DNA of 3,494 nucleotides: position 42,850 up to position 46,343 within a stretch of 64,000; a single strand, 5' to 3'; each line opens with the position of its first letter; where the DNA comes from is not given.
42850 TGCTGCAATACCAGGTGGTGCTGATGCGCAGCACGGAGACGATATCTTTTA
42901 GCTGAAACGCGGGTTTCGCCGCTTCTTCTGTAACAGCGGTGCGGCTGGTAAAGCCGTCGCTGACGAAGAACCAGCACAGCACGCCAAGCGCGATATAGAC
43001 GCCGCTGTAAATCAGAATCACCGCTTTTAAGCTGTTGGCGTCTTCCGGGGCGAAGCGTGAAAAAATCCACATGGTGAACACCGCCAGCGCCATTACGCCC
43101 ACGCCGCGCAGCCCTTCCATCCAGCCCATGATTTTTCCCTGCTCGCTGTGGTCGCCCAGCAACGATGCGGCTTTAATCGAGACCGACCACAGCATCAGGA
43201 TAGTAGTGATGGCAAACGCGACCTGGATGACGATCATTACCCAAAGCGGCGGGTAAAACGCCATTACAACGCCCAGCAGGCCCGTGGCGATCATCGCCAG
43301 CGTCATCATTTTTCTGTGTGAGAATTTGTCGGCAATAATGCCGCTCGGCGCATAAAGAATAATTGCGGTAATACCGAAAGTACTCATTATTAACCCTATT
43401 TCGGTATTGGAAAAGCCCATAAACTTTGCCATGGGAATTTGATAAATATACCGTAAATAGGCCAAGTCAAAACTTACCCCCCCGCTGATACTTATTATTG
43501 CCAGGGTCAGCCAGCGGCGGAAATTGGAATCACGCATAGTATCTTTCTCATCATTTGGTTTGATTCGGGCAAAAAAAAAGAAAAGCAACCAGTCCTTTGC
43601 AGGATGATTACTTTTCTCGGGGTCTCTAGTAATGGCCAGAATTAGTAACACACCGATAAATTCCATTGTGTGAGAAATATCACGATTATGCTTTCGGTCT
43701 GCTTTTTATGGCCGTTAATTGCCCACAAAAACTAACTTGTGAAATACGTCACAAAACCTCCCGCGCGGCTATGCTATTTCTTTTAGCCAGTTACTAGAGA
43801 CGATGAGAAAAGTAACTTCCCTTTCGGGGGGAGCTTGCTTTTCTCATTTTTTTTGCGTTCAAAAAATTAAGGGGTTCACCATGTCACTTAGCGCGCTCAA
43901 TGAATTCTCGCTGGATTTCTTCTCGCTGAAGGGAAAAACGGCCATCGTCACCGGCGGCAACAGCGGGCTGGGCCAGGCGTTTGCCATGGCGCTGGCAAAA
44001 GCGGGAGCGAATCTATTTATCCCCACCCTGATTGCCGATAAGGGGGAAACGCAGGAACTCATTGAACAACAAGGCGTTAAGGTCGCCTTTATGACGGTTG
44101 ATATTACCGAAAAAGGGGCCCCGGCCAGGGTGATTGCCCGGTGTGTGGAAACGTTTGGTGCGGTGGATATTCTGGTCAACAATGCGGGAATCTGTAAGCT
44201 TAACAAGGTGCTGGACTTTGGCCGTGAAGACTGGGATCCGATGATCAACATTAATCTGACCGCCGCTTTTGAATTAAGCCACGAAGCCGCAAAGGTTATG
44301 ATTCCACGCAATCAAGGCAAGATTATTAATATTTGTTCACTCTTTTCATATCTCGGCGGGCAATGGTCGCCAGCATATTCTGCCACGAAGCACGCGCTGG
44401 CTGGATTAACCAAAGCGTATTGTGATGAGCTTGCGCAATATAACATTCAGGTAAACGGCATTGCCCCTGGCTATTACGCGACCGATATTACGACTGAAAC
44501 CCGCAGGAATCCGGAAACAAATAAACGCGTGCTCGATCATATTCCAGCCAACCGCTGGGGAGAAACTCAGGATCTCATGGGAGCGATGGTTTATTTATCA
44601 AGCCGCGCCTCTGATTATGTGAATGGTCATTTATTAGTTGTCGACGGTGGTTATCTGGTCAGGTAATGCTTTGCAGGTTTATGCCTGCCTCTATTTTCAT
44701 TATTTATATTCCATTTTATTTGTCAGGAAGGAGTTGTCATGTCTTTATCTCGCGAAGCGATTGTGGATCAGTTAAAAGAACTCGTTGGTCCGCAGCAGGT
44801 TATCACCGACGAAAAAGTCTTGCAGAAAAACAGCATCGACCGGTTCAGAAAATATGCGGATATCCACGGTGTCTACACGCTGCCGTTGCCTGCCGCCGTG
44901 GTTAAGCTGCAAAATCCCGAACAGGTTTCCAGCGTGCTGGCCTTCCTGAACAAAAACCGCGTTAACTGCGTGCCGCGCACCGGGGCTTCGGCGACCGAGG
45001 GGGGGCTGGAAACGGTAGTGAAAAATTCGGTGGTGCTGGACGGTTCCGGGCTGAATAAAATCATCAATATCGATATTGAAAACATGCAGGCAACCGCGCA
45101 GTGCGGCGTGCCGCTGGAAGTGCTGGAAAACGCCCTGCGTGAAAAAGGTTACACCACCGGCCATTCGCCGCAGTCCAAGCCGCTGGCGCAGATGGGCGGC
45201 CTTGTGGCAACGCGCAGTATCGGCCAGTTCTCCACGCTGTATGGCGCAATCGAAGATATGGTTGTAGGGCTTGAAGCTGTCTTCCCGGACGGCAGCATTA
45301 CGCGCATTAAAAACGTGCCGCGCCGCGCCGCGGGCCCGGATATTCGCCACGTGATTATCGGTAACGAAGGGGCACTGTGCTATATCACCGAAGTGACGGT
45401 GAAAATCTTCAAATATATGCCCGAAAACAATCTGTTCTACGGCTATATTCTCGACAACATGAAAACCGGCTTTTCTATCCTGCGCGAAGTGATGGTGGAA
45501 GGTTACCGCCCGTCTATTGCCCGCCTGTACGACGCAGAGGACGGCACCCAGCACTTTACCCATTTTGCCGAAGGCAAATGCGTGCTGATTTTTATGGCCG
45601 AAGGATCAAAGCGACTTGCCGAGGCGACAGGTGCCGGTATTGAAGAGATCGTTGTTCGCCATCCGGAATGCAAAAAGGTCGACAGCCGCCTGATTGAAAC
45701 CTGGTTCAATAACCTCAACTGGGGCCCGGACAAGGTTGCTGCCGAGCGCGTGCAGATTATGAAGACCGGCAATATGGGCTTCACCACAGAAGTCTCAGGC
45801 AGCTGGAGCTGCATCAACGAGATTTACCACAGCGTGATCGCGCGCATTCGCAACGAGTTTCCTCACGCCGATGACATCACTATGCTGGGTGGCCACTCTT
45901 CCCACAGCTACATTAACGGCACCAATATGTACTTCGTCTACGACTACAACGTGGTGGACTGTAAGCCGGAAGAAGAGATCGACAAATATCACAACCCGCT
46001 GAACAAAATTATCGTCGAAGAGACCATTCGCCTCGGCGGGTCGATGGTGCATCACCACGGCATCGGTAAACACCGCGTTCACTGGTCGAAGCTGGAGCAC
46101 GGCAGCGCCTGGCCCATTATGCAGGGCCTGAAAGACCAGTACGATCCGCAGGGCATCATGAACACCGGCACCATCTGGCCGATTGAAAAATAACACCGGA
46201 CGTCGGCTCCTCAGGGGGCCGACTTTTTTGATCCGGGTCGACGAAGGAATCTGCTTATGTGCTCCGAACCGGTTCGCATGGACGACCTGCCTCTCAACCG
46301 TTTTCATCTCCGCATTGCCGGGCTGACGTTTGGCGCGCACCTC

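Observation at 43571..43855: Mirror-image twin 5' leaders (conserved box plus long terminator), each behind a CRP site, in a cluster that encodes a GlpP-type antiterminator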

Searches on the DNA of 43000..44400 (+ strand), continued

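Call 89: search_with_rna_model(model_id=R1, sources=[L172, L173], max_evalue=0.1, show_alignments=6)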
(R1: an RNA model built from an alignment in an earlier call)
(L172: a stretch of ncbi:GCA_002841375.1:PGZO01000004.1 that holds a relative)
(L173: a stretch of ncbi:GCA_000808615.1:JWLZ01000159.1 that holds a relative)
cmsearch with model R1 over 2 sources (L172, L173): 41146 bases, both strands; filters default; matches with E-value up to 0.1: 9.
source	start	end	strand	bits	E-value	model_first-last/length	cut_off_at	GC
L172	12627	12709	+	59.4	4.4e-12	1-76/76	no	0.33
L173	10659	10738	+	53.3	1.3e-10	1-76/76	no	0.35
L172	12339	12410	-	44.7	1.5e-08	1-76/76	no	0.42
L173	18291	18362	+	35.4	2.6e-06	1-76/76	no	0.32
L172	12647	12701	-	27.8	0.00017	22-68/76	no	0.35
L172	12326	12397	+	26.7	0.00032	1-76/76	no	0.4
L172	6530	6576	+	25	0.00083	1-76/76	no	0.28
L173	10676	10749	-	23.1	0.0023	1-76/76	no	0.38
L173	18316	18353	-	17.2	0.063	24-66/76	no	0.37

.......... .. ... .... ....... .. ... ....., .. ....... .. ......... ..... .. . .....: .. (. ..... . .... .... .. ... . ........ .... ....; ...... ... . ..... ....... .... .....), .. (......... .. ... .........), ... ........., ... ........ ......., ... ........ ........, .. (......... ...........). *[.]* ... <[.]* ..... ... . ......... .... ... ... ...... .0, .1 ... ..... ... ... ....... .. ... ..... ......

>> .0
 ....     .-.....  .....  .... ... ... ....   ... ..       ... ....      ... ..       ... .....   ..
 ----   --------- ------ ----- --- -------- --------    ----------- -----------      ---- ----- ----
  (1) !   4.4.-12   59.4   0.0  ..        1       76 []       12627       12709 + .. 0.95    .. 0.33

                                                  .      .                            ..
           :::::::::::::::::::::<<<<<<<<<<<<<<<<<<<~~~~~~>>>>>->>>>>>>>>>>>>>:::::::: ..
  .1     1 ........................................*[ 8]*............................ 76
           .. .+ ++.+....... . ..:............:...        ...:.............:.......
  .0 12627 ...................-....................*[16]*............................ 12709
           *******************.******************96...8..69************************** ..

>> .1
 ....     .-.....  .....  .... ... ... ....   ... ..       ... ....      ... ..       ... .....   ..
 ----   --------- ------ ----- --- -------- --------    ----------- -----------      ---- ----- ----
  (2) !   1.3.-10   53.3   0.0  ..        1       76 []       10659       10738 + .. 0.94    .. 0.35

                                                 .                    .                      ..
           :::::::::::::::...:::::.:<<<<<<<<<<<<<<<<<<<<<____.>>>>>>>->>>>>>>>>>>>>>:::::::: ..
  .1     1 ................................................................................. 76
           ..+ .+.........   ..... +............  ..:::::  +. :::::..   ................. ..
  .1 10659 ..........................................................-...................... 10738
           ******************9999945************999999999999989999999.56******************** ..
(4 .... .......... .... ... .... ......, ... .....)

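Call 96: search_with_rna_model(model_id=R1, sources=[L090, L091, L092, L093, L094, L096, L098, L100, L101, L102, L103, L104, L105, L106, L108, L109, L110, L112, L113, L114, L115, L118, L119, L121, L122, L123, L125, L127, L128, L129, L131, L132, L133, L135, L136, L137, L139, L140, L141, L142, L143, L144, L146, L147, L149, L150, L151, L152, L153, L154, L156, L158, L159, L160, L161, L162, L163, L164, L165, L166, L167, L168, L170, L171], max_evalue=1)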
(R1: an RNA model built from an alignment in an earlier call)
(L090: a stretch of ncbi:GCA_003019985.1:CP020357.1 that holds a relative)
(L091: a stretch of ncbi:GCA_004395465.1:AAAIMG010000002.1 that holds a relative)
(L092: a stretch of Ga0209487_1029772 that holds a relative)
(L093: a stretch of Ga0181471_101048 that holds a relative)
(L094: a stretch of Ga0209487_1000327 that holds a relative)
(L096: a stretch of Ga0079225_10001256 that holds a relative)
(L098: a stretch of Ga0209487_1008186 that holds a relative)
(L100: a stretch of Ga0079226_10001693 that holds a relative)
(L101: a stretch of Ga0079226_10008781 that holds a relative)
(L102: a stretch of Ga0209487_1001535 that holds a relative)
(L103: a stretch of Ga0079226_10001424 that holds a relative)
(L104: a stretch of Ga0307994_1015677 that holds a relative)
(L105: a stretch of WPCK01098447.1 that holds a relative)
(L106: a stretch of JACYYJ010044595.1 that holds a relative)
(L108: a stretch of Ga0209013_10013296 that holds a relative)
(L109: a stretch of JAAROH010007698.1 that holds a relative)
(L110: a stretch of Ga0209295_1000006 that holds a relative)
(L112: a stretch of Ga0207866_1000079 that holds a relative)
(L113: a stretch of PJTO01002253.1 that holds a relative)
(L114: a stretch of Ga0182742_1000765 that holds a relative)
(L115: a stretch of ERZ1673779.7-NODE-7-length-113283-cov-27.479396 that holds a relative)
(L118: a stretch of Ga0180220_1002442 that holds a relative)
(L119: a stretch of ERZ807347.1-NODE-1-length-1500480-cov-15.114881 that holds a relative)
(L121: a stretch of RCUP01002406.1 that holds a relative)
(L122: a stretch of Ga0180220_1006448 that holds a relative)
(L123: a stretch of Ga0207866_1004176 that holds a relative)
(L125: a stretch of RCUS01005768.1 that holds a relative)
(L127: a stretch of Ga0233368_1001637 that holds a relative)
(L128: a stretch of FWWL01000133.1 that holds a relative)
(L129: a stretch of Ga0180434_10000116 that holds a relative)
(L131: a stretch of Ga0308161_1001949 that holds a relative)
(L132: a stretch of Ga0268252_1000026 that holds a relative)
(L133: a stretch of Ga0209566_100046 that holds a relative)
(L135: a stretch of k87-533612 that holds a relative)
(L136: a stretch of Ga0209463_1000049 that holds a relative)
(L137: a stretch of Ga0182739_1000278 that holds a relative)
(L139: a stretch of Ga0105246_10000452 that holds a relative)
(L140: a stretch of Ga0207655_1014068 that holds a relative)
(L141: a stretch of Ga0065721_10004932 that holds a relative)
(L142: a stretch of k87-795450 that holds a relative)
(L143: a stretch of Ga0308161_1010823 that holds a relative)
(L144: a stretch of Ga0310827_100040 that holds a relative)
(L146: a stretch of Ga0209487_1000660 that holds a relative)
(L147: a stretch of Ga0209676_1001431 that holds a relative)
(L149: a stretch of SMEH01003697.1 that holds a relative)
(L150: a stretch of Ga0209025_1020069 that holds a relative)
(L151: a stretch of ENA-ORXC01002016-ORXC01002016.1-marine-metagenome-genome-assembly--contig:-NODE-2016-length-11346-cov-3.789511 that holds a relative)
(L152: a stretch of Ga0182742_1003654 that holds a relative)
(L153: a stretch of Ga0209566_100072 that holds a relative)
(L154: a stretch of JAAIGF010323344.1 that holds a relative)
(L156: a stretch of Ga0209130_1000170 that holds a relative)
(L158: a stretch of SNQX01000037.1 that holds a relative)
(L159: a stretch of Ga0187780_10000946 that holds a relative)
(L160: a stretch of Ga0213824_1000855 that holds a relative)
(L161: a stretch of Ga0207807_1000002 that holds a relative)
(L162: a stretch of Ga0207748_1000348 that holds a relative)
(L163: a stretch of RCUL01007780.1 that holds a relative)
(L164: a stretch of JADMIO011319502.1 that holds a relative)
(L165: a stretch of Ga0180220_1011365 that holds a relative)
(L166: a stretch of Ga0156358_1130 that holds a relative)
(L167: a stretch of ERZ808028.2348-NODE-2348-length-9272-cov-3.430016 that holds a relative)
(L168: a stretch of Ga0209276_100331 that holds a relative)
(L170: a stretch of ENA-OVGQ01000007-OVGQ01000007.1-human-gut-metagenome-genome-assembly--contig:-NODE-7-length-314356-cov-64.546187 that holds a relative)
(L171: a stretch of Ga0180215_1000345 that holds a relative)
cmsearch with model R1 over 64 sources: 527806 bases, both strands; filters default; matches with E-value up to 1: 12.
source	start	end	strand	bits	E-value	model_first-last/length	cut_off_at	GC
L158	8958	9047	+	21.6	0.071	1-76/76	no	0.36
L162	4522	4611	+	21.6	0.071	1-76/76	no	0.36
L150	1640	1695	+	20.9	0.1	1-76/76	no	0.23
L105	5620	5703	+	20.5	0.13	1-76/76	no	0.31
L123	2295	2391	+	19.5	0.22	1-76/76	no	0.49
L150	1123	1178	+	19.4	0.24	1-76/76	no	0.27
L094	5600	5687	+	19.1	0.29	1-76/76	no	0.42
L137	4858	4935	+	18.2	0.46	1-76/76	no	0.49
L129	7270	7356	+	17.5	0.68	1-76/76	no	0.39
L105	3076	3147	-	17.3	0.74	1-76/76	no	0.44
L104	762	824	+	17.3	0.75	17-76/76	no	0.48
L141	4886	4965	+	17.2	0.8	1-76/76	no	0.54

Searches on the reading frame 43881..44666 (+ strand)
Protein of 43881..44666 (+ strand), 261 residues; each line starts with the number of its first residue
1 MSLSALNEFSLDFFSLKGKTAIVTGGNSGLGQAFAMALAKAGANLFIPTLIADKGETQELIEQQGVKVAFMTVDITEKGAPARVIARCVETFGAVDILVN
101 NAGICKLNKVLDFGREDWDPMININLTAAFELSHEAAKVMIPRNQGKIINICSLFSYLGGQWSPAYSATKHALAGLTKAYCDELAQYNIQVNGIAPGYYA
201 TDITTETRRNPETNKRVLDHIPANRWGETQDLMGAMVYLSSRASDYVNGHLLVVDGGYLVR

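Call 16: search_protein_families(library=ncbifam, proteins=[window:43881-44666:+], max_evalue=0.00001)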
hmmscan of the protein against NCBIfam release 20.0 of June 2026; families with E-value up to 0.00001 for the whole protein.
window:43881-44666:+ (261 aa): 220 families (the best 25 are shown)
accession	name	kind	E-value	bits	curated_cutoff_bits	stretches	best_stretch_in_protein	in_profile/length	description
NF005390.0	PRK06935.1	equivalog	6.5e-105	350.1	369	1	5-261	2-258/258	2-dehydro-3-deoxy-D-gluconate 5-dehydrogenase KduD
TIGR01832.1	kduD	equivalog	1.3e-85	286.8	338.85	1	14-261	1-248/248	2-dehydro-3-deoxy-D-gluconate 5-dehydrogenase KduD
NF006528.0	PRK08993.1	subfamily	1e-73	247.9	430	1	11-261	3-253/253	2-dehydro-3-deoxy-D-gluconate 5-dehydrogenase KduD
NF005983.0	PRK08085.1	equivalog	4.7e-70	236.1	408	1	12-260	3-252/254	gluconate 5-dehydrogenase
NF005488.0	PRK07097.1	equivalog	1.3e-68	231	369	1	11-259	3-258/266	gluconate 5-dehydrogenase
NF004778.0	PRK06124.1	equivalog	5.2e-63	212.8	303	1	11-261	4-255/256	SDR family oxidoreductase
NF006070.0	PRK08213.1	subfamily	2.2e-61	207.7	279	1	12-259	6-257/259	gluconate 5-dehydrogenase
NF005711.0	PRK07523.1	subfamily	1.3e-60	205.2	413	1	11-258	3-251/255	SDR family oxidoreductase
TIGR01830.1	3oxo_ACP_reduc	equivalog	2e-60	204.4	297.75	1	21-257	1-237/239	3-oxoacyl-[acyl-carrier-protein] reductase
NF005559.1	PRK07231.1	subfamily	4.8e-60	203.1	215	1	16-260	2-249/249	glucose 1-dehydrogenase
NF004198.0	PRK05653.1-3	equivalog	5.5e-57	193.1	296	1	15-259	4-247/248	3-oxoacyl-ACP reductase FabG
TIGR01963.1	PHB_DH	subfamily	5.8e-55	186.3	307.05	1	19-260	2-254/255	3-hydroxybutyrate dehydrogenase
NF009093.0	PRK12429.1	subfamily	8.8e-55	185.8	258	1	16-260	3-258/259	3-hydroxybutyrate dehydrogenase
NF009466.0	PRK12826.1-2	subfamily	9.1e-55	185.8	222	1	19-258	4-244/248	3-oxoacyl-ACP reductase FabG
NF009384.0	PRK12743.1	equivalog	3.1e-54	183.9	264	1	18-259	6-248/258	SDR family oxidoreductase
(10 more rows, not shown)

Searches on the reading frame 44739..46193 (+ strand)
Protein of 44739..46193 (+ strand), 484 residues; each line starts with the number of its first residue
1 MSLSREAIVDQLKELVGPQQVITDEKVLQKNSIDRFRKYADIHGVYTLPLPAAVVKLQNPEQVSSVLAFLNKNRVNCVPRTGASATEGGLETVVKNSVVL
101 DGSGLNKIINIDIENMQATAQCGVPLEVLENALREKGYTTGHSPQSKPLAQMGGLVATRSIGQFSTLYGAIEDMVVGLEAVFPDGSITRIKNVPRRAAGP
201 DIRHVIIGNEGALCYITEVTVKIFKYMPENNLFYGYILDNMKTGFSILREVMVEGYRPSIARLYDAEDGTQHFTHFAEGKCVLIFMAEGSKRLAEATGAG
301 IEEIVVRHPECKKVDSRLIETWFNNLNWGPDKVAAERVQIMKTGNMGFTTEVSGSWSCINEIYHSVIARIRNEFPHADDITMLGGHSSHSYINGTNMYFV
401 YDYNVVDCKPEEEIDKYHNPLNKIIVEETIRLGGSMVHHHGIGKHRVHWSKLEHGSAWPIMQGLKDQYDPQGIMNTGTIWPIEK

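Call 16: search_protein_families(library=ncbifam, proteins=[window:44739-46193:+], max_evalue=0.00001)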
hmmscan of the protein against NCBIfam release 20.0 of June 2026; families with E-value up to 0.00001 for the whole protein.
window:44739-46193:+ (484 aa): 5 families
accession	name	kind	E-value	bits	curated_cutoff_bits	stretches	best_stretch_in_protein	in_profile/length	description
TIGR00387.1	glcD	equivalog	9.7e-41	139.9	567.9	1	54-477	1-412/413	glycolate oxidase subunit GlcD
NF008408.0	PRK11230.1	equivalog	2.7e-18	65.7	897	1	5-479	18-471/499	glycolate oxidase subunit GlcD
NF049975.1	2HglutDHaseYdiJ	equivalog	6.1e-18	64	1350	1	45-194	47-196/1018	D-2-hydroxyglutarate dehydrogenase YdiJ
NF008439.0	PRK11282.1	equivalog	7.3e-15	54.7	284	1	97-225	42-172/358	glycolate oxidase subunit GlcE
TIGR01677.1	pln_FAD_oxido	subfamily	1.1e-06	27.5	383.1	1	96-222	82-210/560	FAD-dependent oxidoreductase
